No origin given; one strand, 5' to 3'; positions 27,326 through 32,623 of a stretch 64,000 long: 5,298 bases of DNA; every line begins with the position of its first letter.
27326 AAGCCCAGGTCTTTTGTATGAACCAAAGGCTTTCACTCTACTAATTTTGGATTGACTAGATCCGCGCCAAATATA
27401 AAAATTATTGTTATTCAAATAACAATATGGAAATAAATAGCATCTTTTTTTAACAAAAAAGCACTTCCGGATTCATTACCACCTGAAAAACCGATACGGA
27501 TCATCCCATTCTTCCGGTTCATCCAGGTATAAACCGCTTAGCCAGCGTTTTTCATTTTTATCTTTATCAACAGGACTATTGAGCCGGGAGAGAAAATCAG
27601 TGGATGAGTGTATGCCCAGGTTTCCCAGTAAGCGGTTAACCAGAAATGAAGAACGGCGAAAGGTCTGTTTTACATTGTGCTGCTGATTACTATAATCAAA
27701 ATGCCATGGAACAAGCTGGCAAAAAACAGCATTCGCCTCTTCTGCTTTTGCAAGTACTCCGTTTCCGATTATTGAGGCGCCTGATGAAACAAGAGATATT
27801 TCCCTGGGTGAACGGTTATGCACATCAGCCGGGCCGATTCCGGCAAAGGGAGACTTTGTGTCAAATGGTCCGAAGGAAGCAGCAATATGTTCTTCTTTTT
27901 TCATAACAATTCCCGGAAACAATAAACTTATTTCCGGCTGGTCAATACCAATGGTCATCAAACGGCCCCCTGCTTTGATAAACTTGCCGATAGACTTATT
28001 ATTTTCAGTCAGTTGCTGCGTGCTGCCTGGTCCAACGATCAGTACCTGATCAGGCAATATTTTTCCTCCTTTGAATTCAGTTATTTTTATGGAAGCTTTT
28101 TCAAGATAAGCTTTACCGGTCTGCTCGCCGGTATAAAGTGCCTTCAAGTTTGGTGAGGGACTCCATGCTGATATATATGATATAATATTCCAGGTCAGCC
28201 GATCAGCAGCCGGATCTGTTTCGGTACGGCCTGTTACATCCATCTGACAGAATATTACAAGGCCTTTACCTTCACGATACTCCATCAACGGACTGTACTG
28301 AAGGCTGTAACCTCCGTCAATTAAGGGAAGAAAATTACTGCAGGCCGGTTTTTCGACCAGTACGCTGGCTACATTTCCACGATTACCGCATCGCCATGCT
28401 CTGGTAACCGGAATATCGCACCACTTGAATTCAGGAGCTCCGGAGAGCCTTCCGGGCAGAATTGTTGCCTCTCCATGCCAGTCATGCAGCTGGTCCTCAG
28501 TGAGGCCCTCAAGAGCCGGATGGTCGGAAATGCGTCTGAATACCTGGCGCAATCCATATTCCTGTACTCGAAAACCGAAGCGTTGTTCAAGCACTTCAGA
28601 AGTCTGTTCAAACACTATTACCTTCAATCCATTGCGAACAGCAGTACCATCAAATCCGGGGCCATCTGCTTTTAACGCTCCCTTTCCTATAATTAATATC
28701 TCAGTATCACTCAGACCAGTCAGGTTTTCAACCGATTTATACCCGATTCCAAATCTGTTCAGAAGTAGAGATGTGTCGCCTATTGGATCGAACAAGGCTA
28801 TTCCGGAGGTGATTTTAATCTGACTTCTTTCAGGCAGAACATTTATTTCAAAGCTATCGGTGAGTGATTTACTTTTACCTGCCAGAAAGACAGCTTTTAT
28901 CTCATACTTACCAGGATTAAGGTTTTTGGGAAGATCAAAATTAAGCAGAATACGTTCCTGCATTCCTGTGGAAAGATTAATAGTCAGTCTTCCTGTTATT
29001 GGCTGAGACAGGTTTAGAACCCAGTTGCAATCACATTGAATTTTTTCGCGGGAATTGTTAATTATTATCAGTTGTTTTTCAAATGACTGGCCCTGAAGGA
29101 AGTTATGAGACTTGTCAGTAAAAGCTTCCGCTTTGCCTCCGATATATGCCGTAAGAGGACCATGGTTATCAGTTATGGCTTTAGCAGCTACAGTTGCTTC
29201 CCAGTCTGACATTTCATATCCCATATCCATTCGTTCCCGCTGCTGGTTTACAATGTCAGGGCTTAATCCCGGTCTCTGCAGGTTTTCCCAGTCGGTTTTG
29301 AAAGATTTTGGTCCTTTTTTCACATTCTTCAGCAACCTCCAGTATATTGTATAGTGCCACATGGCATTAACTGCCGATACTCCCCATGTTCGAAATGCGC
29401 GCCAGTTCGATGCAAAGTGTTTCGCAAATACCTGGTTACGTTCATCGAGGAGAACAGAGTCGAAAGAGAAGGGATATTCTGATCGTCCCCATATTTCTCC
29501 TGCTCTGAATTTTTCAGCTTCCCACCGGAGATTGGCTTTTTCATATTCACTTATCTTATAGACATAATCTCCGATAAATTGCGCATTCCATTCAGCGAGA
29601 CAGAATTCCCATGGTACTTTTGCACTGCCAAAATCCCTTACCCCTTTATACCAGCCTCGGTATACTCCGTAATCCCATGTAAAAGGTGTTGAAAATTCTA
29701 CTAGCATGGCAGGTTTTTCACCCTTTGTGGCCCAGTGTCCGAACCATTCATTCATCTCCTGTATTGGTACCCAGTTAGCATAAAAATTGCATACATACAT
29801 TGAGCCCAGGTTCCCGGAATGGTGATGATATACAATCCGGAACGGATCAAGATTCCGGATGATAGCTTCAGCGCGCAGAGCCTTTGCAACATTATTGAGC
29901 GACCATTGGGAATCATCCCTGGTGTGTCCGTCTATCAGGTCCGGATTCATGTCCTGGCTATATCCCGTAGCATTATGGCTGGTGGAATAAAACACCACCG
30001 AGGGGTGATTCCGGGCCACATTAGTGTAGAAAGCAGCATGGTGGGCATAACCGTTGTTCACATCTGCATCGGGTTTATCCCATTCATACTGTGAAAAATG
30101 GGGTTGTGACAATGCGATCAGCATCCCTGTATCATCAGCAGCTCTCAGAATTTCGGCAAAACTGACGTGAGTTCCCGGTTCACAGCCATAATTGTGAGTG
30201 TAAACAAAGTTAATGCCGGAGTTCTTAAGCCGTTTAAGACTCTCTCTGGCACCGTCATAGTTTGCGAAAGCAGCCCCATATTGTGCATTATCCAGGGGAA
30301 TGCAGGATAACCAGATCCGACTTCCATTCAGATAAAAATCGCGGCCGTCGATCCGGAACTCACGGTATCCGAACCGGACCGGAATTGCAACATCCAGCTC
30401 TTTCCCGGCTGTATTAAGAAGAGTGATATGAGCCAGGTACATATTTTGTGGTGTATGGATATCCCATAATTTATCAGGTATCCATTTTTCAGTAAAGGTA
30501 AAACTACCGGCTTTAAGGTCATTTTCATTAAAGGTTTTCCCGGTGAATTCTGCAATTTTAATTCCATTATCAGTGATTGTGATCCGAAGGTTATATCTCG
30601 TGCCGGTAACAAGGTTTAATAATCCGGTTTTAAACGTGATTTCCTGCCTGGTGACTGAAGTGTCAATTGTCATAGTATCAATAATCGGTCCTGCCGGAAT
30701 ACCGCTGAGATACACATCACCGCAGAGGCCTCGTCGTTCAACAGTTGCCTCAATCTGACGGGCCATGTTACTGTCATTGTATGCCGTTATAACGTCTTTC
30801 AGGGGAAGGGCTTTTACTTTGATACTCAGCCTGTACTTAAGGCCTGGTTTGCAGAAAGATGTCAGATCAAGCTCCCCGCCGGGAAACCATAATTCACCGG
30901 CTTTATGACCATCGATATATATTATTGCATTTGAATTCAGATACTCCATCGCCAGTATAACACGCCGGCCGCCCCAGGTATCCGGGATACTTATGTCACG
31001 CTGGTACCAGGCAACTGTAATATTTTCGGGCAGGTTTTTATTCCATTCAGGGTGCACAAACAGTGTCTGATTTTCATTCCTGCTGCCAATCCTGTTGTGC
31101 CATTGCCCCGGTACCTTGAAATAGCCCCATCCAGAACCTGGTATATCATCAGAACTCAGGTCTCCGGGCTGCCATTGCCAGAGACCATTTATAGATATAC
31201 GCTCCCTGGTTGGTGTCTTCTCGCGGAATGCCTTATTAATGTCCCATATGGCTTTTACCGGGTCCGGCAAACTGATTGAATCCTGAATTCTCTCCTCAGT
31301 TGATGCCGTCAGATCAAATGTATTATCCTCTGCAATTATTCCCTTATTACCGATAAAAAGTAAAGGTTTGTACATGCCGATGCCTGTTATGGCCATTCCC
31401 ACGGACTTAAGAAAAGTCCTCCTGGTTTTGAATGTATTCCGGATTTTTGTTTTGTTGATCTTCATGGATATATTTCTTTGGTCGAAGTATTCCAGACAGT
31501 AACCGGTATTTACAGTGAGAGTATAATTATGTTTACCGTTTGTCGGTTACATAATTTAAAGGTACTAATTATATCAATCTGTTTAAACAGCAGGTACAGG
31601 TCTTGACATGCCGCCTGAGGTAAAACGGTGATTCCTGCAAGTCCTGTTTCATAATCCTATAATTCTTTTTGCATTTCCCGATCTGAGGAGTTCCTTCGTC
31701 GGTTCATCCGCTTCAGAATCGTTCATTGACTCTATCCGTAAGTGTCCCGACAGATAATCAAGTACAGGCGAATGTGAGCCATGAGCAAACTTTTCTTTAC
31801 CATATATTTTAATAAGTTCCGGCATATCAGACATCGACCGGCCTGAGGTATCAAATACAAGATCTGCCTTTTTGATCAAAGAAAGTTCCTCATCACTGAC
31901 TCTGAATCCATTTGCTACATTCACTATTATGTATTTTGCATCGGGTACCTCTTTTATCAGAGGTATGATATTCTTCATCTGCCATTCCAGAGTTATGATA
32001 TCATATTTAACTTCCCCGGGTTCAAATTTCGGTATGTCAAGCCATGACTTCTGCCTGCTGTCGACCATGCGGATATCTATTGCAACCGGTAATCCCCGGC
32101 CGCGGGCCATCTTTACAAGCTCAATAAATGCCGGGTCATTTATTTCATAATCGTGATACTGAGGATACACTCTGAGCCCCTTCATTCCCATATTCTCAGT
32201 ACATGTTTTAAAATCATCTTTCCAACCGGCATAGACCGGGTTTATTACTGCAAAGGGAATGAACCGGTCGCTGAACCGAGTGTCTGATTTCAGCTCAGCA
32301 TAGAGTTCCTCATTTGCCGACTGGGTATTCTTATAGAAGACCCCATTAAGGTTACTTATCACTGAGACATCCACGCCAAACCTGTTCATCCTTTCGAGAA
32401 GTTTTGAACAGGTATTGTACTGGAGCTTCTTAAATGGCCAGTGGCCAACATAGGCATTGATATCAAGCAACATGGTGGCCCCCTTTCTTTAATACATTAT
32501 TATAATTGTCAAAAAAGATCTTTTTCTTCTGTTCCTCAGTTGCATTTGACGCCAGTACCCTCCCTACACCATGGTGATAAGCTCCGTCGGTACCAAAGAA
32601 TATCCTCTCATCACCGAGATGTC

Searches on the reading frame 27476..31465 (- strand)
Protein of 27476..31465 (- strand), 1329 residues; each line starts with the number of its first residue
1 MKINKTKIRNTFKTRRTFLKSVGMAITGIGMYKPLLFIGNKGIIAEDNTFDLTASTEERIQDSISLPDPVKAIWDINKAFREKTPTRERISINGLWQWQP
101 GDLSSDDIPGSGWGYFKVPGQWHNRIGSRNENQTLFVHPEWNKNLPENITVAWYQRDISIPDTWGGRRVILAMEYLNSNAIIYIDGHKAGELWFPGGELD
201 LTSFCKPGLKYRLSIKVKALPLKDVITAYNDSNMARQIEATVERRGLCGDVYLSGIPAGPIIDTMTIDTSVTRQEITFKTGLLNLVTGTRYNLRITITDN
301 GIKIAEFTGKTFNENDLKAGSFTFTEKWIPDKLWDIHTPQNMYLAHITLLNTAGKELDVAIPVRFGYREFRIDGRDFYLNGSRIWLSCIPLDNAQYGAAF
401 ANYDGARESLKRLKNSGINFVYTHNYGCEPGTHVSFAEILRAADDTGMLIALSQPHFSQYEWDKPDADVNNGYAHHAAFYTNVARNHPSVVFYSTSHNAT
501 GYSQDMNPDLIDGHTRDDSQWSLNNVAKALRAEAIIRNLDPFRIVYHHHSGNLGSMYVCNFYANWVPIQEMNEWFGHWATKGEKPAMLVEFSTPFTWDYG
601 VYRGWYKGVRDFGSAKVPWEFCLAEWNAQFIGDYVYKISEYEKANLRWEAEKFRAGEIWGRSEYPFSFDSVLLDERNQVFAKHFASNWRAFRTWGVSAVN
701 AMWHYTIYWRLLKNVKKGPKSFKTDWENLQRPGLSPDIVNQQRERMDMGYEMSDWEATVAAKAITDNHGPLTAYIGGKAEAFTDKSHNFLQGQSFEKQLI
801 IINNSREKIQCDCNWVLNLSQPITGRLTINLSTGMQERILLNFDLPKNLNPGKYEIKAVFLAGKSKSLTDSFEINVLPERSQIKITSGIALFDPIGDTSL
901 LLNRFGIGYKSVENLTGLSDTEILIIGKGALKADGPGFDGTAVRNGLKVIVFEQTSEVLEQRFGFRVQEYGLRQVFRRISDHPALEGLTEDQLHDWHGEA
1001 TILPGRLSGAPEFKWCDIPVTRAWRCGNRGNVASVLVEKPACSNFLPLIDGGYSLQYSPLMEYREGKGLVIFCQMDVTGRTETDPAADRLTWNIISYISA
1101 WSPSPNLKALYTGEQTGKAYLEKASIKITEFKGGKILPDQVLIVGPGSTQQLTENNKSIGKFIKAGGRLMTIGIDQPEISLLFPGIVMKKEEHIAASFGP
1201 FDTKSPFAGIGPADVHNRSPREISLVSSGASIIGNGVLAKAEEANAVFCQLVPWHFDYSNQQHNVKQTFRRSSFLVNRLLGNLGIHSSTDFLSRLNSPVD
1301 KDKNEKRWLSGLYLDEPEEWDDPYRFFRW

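Call 66: search_protein_families(library=pfam, proteins=[window:27476-31465:-], max_evalue=0.001)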
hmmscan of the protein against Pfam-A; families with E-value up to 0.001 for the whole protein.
window:27476-31465:- (1329 aa): 1 family
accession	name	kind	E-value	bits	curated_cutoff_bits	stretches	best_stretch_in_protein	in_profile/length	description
PF02837.24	Glyco_hydro_2_N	-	1.9e-06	28.4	28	1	91-226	3-142/169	Glycosyl hydrolases family 2, sugar binding domain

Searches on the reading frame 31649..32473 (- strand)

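Call 3: search_protein_families(library=pfam, proteins=[window:31649-32473:-], max_evalue=0.01)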
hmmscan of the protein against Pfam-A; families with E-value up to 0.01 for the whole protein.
window:31649-32473:- (274 aa): 1 family
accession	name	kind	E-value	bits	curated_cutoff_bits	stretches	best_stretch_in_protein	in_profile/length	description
PF04909.20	Amidohydro_2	-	2.3e-09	37.9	26.4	1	48-274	60-289/289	Amidohydrolase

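Call 4: search_protein_families(library=ncbifam, proteins=[window:31649-32473:-], max_evalue=0.01)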
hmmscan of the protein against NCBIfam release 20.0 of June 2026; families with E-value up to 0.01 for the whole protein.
window:31649-32473:- (274 aa): 0 families
